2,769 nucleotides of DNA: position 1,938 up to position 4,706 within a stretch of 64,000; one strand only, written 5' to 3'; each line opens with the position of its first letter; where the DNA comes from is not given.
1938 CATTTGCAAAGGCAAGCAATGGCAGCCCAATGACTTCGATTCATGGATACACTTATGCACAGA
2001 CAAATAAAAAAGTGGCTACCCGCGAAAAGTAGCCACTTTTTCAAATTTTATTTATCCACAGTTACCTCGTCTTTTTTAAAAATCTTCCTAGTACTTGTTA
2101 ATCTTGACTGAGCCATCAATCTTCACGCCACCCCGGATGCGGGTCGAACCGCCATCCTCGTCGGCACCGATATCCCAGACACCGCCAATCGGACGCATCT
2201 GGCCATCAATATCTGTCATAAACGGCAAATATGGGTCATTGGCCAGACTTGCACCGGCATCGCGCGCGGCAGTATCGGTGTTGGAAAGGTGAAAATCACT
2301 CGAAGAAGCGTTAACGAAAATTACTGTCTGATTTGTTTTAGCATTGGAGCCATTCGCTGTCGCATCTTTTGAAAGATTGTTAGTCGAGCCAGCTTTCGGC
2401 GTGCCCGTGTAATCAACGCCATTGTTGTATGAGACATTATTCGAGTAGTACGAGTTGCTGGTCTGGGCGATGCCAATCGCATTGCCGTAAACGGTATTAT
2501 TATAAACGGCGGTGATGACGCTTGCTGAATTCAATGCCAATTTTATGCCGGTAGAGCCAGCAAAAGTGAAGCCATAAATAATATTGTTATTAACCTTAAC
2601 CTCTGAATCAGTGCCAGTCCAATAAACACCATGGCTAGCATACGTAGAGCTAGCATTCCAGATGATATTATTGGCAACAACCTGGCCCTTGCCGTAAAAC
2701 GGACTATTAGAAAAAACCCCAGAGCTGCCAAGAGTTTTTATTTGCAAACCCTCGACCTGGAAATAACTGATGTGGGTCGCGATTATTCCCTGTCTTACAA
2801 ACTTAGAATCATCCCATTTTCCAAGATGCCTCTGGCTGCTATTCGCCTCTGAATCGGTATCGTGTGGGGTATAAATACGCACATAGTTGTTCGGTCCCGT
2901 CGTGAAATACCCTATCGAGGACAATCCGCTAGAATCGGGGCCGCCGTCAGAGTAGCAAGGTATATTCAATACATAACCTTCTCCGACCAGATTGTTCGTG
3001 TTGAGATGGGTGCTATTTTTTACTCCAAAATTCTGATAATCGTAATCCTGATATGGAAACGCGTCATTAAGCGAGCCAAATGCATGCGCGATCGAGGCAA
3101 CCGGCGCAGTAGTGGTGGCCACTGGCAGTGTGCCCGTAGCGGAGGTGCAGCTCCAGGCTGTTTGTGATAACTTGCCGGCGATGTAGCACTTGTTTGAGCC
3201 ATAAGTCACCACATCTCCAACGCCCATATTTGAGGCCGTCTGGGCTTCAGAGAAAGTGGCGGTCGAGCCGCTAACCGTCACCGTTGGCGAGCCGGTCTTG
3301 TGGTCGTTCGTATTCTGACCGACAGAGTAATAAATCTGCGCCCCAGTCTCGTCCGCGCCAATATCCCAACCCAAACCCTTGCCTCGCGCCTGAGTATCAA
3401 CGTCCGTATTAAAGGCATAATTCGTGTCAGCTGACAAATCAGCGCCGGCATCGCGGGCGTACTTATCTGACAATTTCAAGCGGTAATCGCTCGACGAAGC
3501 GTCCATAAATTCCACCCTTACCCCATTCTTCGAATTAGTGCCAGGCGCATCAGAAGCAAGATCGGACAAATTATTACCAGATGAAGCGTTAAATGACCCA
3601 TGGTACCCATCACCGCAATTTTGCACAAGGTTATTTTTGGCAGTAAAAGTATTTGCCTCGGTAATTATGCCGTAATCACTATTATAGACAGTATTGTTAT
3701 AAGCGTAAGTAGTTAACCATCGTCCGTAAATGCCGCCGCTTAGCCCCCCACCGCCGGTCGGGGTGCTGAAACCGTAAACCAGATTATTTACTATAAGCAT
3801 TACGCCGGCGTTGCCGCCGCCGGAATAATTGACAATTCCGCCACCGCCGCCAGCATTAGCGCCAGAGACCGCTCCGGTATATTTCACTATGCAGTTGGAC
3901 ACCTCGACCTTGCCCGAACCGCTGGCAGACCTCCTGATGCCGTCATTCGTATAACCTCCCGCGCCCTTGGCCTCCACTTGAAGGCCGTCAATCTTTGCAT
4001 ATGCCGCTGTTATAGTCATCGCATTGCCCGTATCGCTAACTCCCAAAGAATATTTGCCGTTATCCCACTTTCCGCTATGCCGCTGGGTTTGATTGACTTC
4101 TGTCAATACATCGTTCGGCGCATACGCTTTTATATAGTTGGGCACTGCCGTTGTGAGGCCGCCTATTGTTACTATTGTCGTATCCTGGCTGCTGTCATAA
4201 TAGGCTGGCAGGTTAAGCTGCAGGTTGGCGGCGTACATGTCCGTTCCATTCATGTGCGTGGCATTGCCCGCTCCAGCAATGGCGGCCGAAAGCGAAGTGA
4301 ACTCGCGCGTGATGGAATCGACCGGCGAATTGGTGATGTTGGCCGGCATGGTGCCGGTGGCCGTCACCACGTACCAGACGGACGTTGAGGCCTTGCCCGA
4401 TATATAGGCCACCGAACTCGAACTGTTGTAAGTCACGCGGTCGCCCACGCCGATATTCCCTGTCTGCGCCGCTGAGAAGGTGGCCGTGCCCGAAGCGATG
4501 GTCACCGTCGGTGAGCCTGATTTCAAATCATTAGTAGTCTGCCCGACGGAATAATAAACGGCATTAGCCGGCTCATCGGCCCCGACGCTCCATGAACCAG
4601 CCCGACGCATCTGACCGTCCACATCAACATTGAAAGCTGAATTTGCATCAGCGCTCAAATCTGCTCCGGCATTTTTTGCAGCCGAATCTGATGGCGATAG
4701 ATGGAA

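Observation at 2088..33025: Three-module (A-B-C) super-repeat of ~3.6 kb; the two paralogs differ by exactly one super-repeat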

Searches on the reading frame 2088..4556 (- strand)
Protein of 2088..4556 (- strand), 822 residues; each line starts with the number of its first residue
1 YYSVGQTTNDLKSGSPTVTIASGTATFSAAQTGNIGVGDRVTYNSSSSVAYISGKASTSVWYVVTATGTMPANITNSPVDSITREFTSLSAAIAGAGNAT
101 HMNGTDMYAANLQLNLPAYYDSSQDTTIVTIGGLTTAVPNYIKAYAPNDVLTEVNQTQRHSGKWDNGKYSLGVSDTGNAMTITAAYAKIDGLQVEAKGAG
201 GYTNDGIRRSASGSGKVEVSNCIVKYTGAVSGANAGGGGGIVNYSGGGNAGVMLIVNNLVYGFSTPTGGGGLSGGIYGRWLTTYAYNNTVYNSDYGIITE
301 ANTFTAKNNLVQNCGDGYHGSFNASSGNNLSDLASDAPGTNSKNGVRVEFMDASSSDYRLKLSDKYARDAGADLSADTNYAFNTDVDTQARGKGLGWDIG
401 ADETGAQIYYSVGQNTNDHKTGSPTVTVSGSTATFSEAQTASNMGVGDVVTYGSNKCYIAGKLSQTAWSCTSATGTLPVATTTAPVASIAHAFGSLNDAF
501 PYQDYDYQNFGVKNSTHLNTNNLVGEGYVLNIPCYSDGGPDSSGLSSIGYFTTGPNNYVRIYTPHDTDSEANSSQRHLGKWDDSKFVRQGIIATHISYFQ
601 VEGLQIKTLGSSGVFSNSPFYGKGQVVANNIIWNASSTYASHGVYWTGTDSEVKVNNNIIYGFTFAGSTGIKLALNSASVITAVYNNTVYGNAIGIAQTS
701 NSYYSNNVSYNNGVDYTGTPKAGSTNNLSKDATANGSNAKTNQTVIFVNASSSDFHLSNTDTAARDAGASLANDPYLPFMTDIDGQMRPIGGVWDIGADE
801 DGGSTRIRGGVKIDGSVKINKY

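Call 8: search_protein_families(library=ncbifam, proteins=[window:2088-4556:-], max_evalue=0.1)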
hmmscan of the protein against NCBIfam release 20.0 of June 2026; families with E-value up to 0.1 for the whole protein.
window:2088-4556:- (822 aa): 1 family
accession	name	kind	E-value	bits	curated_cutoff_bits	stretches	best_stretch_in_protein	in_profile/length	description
NF041518.1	choice_anch_Q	domain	0.0081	16.4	25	1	759-800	20-56/58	choice-of-anchor Q domain-containing protein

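Call 9: search_protein_families(library=pfam, proteins=[window:2088-4556:-], max_evalue=1)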
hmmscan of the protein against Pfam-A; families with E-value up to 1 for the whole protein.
window:2088-4556:- (822 aa): 0 families
